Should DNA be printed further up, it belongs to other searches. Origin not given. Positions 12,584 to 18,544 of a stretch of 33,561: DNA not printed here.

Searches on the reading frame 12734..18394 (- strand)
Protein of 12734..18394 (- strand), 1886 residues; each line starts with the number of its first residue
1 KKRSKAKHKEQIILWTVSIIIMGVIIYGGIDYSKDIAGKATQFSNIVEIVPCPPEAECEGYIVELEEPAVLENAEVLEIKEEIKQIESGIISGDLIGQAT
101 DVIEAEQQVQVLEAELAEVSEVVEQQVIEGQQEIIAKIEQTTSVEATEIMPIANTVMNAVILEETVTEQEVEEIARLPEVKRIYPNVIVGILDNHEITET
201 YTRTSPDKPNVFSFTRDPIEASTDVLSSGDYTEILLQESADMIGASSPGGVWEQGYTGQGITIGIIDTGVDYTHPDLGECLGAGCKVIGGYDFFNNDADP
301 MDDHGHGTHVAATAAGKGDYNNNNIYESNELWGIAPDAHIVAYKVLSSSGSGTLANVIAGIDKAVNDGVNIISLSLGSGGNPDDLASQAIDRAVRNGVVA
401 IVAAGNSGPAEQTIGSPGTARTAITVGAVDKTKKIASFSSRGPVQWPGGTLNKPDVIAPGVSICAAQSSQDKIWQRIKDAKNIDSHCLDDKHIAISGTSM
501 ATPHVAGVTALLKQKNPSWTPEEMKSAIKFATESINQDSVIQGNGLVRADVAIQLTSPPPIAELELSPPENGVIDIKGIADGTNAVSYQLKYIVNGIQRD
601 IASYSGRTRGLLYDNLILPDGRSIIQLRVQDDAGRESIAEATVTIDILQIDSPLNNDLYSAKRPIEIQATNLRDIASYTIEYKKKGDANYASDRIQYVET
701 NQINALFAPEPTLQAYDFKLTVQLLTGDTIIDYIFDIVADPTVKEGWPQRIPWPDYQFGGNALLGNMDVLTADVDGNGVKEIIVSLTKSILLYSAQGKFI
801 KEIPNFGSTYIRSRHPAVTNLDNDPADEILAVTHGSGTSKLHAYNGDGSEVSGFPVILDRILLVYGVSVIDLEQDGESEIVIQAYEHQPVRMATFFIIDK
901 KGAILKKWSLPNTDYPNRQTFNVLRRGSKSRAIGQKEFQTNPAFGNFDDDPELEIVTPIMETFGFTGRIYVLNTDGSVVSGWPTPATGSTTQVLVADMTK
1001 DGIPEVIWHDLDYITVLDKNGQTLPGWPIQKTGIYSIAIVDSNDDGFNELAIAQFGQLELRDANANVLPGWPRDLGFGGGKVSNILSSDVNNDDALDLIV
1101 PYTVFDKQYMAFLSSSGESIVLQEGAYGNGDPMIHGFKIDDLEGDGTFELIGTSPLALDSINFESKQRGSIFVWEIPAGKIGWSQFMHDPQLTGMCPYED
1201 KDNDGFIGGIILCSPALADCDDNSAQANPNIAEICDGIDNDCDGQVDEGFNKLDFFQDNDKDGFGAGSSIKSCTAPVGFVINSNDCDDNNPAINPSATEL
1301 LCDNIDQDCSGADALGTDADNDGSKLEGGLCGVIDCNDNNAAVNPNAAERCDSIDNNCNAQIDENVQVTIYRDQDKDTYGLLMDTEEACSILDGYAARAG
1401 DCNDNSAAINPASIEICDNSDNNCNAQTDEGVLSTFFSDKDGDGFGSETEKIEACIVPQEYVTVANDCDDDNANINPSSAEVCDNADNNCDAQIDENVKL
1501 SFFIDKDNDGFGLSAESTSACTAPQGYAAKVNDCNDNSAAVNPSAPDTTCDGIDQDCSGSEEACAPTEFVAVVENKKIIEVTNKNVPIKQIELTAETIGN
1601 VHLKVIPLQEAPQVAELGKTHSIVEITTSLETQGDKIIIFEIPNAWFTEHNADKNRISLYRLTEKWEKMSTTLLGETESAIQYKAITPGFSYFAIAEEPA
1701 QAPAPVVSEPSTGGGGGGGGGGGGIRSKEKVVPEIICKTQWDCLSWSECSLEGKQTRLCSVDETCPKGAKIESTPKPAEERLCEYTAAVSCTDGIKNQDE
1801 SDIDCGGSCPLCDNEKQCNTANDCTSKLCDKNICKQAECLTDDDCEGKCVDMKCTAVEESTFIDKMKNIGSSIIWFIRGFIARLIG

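Call 31: search_protein_families(library=pfam, proteins=[window:12734-18394:-], max_evalue=0.01)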
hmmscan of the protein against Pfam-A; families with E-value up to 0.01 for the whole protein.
window:12734-18394:- (1886 aa): 5 families
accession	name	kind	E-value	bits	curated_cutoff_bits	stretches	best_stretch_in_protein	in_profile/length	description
PF00082.27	Peptidase_S8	-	4.9e-61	207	21.8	1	258-543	1-286/288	Subtilase family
PF11617.13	Cu-binding_MopE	-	8.6e-49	163.9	27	6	1219-1248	1-30/30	Putative metal-binding motif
PF13517.12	FG-GAP_3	-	7.2e-11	43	26.9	1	821-881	2-60/61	FG-GAP-like repeat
PF01839.29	FG-GAP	-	0.00039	20.7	22.1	0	1035-1053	3-21/37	FG-GAP repeat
PF25292.1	Beta-prop_CGLA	-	0.0017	18.3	26.8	0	965-1044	7-86/316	Lambda-carrageenase beta-propeller domain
